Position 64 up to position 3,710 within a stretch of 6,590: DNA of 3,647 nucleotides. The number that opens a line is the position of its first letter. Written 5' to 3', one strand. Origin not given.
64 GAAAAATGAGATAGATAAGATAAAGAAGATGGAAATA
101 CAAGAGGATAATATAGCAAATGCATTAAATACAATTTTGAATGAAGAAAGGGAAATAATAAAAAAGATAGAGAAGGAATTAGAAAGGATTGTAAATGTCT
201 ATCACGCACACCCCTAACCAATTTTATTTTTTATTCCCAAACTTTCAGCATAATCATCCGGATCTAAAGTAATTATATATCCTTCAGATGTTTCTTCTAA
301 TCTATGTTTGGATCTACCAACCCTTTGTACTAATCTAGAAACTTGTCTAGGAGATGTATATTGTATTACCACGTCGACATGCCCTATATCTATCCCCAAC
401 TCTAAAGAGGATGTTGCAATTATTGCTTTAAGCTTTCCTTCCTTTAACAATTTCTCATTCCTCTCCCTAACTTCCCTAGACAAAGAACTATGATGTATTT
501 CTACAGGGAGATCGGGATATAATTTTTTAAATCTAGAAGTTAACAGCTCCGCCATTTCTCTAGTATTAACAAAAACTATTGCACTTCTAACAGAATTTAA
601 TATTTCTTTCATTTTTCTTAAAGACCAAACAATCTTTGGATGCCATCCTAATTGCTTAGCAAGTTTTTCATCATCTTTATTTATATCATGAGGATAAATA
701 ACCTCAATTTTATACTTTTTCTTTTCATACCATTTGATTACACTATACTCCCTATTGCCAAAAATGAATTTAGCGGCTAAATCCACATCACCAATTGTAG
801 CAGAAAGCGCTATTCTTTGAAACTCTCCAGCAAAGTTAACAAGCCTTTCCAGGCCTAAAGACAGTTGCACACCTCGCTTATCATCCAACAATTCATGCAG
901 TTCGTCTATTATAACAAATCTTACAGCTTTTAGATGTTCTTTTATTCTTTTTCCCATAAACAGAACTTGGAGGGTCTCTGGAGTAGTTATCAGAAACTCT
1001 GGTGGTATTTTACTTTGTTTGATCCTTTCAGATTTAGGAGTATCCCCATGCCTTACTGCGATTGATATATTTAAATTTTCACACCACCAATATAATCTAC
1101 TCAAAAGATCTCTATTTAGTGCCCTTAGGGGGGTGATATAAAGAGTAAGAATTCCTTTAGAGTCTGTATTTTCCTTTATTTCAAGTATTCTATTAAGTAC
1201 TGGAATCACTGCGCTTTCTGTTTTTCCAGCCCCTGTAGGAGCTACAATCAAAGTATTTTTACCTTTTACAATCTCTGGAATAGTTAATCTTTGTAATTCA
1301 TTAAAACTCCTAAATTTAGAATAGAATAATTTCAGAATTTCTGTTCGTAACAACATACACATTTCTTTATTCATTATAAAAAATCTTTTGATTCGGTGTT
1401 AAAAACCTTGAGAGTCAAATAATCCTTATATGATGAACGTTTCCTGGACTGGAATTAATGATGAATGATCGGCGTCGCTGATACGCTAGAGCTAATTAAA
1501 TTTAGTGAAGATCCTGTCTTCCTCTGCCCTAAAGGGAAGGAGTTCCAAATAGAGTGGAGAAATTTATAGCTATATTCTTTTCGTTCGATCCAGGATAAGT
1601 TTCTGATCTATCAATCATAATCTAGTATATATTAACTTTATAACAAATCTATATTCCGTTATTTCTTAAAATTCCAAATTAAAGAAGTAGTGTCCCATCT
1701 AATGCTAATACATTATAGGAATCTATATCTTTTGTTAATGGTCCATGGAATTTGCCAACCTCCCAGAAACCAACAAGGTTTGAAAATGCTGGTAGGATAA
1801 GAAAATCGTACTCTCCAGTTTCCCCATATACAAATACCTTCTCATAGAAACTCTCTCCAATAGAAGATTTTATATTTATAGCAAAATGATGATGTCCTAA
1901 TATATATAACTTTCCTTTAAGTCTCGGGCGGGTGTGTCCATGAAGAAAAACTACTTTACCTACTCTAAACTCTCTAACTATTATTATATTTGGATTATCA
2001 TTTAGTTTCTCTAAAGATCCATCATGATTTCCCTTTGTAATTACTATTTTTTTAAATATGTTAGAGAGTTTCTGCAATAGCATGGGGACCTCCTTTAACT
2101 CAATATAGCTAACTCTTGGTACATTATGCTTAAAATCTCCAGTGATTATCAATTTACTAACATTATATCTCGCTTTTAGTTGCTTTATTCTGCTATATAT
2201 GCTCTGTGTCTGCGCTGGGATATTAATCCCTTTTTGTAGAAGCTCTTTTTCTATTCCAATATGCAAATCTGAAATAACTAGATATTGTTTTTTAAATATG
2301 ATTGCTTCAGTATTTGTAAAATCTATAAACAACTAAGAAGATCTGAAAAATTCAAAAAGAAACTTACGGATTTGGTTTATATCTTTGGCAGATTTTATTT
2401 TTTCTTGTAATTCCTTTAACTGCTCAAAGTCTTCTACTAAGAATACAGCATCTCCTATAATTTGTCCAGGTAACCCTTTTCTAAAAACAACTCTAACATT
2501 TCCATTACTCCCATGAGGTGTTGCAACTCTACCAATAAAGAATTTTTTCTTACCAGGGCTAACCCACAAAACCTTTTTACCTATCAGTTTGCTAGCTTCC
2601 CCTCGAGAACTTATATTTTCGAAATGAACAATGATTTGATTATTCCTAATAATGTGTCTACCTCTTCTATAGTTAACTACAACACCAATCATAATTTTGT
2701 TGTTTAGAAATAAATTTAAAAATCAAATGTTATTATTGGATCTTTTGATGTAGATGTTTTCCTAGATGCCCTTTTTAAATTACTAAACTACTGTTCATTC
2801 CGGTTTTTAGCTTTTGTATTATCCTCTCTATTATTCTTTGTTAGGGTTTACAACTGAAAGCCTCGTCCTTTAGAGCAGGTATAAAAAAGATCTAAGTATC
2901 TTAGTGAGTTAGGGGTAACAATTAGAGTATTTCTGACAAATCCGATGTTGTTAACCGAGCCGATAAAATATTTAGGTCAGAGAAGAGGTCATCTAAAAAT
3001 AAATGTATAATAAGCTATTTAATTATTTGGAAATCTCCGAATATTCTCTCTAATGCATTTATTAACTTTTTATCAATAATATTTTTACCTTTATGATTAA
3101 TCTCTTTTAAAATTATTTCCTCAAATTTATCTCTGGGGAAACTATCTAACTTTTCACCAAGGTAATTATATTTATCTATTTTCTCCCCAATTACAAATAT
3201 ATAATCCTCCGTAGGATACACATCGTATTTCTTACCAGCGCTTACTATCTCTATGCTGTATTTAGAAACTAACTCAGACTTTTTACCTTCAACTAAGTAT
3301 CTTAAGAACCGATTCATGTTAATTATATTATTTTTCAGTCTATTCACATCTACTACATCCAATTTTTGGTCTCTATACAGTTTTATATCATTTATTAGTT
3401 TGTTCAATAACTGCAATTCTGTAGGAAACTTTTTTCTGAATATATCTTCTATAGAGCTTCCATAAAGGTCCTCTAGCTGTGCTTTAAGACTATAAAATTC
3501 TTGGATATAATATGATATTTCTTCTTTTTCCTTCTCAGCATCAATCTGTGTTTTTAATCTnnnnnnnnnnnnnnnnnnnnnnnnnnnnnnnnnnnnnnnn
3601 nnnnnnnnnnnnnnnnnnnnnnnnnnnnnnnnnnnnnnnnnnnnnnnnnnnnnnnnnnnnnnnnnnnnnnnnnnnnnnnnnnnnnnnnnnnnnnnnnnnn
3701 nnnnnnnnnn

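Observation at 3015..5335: HIT gene followed by a 576-aa protein fusing a minimal NTase to an Rx4H HEPN-like domain: candidate undescribed single-chain MNT/HEPN-type module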

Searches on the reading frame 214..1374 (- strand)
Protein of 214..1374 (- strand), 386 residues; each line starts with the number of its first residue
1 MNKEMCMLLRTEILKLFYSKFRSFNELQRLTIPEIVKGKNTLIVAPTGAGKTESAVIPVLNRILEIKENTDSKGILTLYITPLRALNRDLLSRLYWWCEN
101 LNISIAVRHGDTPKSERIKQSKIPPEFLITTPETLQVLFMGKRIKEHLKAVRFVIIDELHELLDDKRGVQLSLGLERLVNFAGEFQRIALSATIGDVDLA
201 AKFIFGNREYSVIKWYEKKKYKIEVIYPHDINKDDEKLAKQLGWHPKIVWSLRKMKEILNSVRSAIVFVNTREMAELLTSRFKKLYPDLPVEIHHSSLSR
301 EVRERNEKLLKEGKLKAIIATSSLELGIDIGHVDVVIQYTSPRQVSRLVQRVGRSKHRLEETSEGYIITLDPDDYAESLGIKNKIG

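Call 3: search_protein_families(library=pfam, proteins=[window:214-1374:-], max_evalue=1)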
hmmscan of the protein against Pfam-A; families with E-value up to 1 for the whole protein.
window:214-1374:- (386 aa): 9 families
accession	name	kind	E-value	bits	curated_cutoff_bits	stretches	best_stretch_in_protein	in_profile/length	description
PF00270.35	DEAD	-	1.4e-37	129.5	26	2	26-195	2-161/167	DEAD/DEAH box helicase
PF00271.37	Helicase_C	-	4.8e-22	78.7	23.5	1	253-355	4-106/110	Helicase conserved C-terminal domain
PF04851.21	ResIII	-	5.4e-09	36.6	22.5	1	37-194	22-162/164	Type III restriction enzyme, res subunit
PF22590.2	Cas3-like_C_2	-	2.1e-06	28.4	27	1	264-355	4-101/106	CRISPR-associated nuclease/helicase Cas3, C-terminal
PF13476.12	AAA_23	-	0.046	14.8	27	1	17-52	3-33/201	AAA domain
PF02596.20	DUF169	-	0.06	13.6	27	1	298-353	92-143/209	Uncharacterised ArCR, COG2043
PF10302.15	Dsc3_N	-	0.11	13.4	25.4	1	278-367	3-95/102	DSC E3 ubiquitin ligase complex subunit 3, ubiquitin-like domain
PF02534.20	T4SS-DNA_transf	-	0.19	10.9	20.1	1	41-59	47-65/468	Type IV secretory system Conjugative DNA transfer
PF13401.12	AAA_22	-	0.41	11.4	27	0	40-167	7-97/130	AAA domain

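Call 4: search_protein_families(library=ncbifam, proteins=[window:214-1374:-], max_evalue=1)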
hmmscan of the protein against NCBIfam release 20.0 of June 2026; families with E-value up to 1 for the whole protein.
window:214-1374:- (386 aa): 49 families (the best 25 are shown)
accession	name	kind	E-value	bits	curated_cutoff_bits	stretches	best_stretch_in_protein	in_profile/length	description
NF010338.0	PRK13767.1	equivalog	3.8e-100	336.4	849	1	3-378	13-405/877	ATP-dependent helicase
TIGR04121.1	DEXH_lig_assoc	equivalog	4.7e-96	322.3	850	1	17-368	7-356/804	ligase-associated DNA damage response DEXH box helicase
NF007284.0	PRK09751.1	equivalog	6.5e-58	196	1496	2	13-287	19-317/1538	ATP-dependent helicase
TIGR03817.1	DECH_helic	hypoth_equivalog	5.6e-25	87.7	874.1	1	36-362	49-377/742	helicase/secretion neighborhood putative DEAH-box helicase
NF001308.0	PRK00254.1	equivalog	2.8e-23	82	1216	2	34-277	35-253/720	ATP-dependent DNA helicase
NF002654.0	PRK02362.1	equivalog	2.1e-22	79.3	887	2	35-283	36-264/739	ATP-dependent DNA helicase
TIGR01587.1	cas3_core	equivalog_domain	1.4e-21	77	102.45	1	41-370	2-334/358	CRISPR-associated helicase Cas3'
NF040935.1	helicase_Hel308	equivalog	2.6e-21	75.5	1200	2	35-282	39-267/704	ATP-dependent DNA helicase Hel308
NF053636.1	DDHlcsCsdAPsy1082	equivalog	3.4e-21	75.4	890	1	21-356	23-335/512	DEAD/DEAH box helicase CsdA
NF008394.0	PRK11192.1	equivalog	9e-21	74.2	507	1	20-355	22-338/441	ATP-dependent RNA helicase SrmB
NF053631.1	RNA_helic_CshA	equivalog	1.2e-20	73.8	646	1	19-355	17-328/434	degradosome RNA helicase CshA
NF002251.0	PRK01172.1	equivalog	1.2e-18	66.7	891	2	12-287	11-261/674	ATP-dependent DNA helicase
NF053711.1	RNA_heli_RhlE1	exception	1.8e-16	60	750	2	21-165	21-163/434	RNA helicase RhlE1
NF010337.0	PRK13766.1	equivalog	7e-16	57.5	610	2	231-356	333-466/781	Hef nuclease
TIGR01389.1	recQ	equivalog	8.6e-16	57.5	640.2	2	261-365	223-324/591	DNA helicase RecQ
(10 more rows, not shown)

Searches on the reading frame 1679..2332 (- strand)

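Call 3: search_protein_families(library=pfam, proteins=[window:1679-2332:-], max_evalue=1)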
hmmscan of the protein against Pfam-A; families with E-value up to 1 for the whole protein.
window:1679-2332:- (217 aa): 1 family
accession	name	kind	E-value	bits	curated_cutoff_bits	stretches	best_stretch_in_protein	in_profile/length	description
PF00149.33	Metallophos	-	4e-09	37.6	21.5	1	18-133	4-116/191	Calcineurin-like phosphoesterase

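Call 4: search_protein_families(library=ncbifam, proteins=[window:1679-2332:-], max_evalue=1)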
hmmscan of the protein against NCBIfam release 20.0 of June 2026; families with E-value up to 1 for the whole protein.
window:1679-2332:- (217 aa): 9 families
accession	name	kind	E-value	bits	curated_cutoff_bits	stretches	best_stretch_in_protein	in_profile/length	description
TIGR00024.1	SbcD_rel_arch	hypoth_equivalog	2.7e-32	112.3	115.2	1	8-187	8-180/224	putative phosphoesterase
TIGR04123.1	P_estr_lig_assc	hypoth_equivalog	9e-25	87.3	150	1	14-193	20-190/207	ligase-associated DNA damage response endonuclease PdeM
NF053862.1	DS9_1_antiphage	equivalog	4.7e-06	25.7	420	1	14-108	193-292/486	anti-phage phosphoesterase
TIGR00040.1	yfcE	subfamily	5.6e-05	23.3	56.25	1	50-134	21-88/158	YfcE family phosphodiesterase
NF050112.1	PhdiestSpdARhizob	equivalog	0.0032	17.1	400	1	18-105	3-81/264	2', 3'cyclic nucleotide phosphodiesterase SpdA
TIGR00619.1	sbcd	subfamily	0.0051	16.6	77.65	1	20-124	6-105/252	exonuclease subunit SbcD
NF053861.1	DS8_antiphage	equivalog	0.0086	13.8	790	1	20-118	2-98/994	anti-phage protein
NF006988.0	PRK09453.1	equivalog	0.021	14.7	117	1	47-150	17-129/183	phosphodiesterase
TIGR00450.1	mnmE_trmE_thdF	equivalog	0.032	13.3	252.6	1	58-130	158-226/446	tRNA uridine-5-carboxymethylaminomethyl(34) synthesis GTPase MnmE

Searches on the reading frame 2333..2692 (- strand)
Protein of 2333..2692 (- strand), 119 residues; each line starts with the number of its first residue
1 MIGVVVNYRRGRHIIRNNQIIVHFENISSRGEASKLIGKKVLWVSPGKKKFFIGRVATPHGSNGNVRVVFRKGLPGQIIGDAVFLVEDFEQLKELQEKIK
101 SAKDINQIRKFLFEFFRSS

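Call 3: search_protein_families(library=pfam, proteins=[window:2333-2692:-], max_evalue=1)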
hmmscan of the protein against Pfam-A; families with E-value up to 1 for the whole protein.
window:2333-2692:- (119 aa): 2 families
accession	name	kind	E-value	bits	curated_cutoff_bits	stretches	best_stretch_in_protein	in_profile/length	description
PF01247.24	Ribosomal_L35Ae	-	4.9e-16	59.1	27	1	3-84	5-93/95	Ribosomal protein L35Ae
PF01782.24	RimM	-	2.8e-08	34.3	23.5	2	15-42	52-79/84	RimM N-terminal domain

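Call 4: search_protein_families(library=ncbifam, proteins=[window:2333-2692:-], max_evalue=1)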
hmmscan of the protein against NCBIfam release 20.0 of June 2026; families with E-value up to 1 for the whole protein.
window:2333-2692:- (119 aa): 4 families
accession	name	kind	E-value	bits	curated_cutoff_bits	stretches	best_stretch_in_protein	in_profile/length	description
NF003326.0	PRK04337.1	equivalog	2.7e-26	91.4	85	1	2-85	5-87/88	50S ribosomal protein L35ae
TIGR02273.1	16S_RimM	equivalog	5.2e-08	32.5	66.2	2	51-103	2-56/166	ribosome maturation factor RimM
NF011186.0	PRK14592.1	equivalog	0.00051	19.8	190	1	14-45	53-83/171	16S rRNA-processing protein RimM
NF010403.0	PRK13829.1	equivalog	0.028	13.9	145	0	46-87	3-43/177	16S rRNA-processing protein RimM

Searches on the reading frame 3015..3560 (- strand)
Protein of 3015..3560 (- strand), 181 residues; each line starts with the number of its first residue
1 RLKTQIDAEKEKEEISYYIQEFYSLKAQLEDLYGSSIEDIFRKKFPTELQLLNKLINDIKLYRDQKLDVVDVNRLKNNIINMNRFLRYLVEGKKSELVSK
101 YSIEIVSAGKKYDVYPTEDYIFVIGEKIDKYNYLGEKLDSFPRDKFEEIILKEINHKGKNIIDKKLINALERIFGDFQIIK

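Call 55: predict_structure(alignment_id=A2)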
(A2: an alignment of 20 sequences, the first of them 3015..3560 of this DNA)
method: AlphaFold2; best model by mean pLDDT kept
length: 181 residues; sequences in the alignment: 20
mean_pLDDT: 93.1   pTM: 0.81
mean pLDDT of the five models: 93.1, 93.0, 92.8, 92.5, 90.8
residues with pLDDT >= 90: 154; 70-90: 21; 50-70: 6; < 50: 0
segments of 3 or more residues with pLDDT < 50: none
pLDDT, mean of each block of 10 residues (from residue 1): 74 91 97 95 94 95 86 93 97 95 95 96 96 97 94 94 95 95 66
secondary structure, 60 per line:
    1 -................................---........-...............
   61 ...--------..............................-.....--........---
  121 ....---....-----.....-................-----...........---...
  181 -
elements in order: H2-33 H37-44 H46-63 H72-101 E103-107 E110-117 E121-124 E128-131 E137-141 H143-157 H164-174 E178-180

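Call 57: fold_search(model_id=the predicted structure, library=pdb)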
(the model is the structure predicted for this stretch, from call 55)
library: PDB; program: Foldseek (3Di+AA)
matches with E <= 10: 396; with E <= 0.001: 0
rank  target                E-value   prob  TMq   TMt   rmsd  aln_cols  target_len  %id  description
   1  8p1p_A                1.2e-01  0.16  0.19  0.09  18.7       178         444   11  USP28 in complex with AZ1 (released 2024-05-22)
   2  6d8z_B                6.2e-01  0.11  0.18  0.12  13.1       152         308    8  Crystal Structure of the C-terminal Guanine Nucleotide Exchange Factor Module of Human Trio (released 2019-02-20)
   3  8tee_B                7.0e-01  0.07  0.15  0.08  17.5       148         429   12  Crystal structure of Kindlin2 in complex with K794Q mutated beta1 integrin (released 2024-07-03)
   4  9nsu_F                7.0e-01  0.06  0.16  0.11  16.0       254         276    8  Bacterial Pictet-Spenglerase KslB in complex with product of L-Trp and succinic semialdehyde (released 2025-04-23)
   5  8p1q_B                7.4e-01  0.08  0.18  0.09  17.9       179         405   12  USP28 in complex with FT206 (released 2024-05-22)
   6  6ybp_I                9.4e-01  0.07  0.11  0.07  12.0        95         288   10  Propionyl-CoA carboxylase of Methylorubrum extorquens with bound CoA (released 2020-10-28)
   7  1lrz                  1.1e+00  0.09  0.23  0.12  14.9       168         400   10  x-ray crystal structure of staphylococcus aureus femA (released 2002-09-04)
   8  3gyo                  1.3e+00  0.13  0.19  0.16  12.0       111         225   10  Se-Met Rtt106p (released 2009-12-08)
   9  2gcl_B                1.4e+00  0.08  0.15  0.13   9.7        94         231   12  Structure of the Pob3 Middle domain (released 2006-05-23)
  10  5xpz_A                1.4e+00  0.08  0.16  0.09  11.1        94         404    7  Structural basis of kindlin-mediated integrin recognition and activation (released 2017-07-26)
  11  5t69                  1.4e+00  0.07  0.14  0.09   8.1        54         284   11  The HhoA protease from Synechocystis sp. PCC 6803, active site mutant (released 2017-01-25)
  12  6snr                  1.4e+00  0.04  0.17  0.08  14.4       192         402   11  Crystal structure of FemX (released 2020-09-09)
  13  5xq1_B                1.5e+00  0.06  0.17  0.09  13.5       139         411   12  Structural basis of kindlin-mediated integrin recognition and activation (released 2017-07-26)
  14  8fnp_A                1.6e+00  0.13  0.19  0.14   6.3        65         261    8  Structure of E138K/G140S/Q148H HIV-1 intasome with Dolutegravir bound (released 2023-08-09)
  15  8tec_A                1.6e+00  0.04  0.16  0.08  16.4       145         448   10  Crystal structure of Kindlin2 in complex with acylated beta1 integrin peptide (released 2024-07-03)
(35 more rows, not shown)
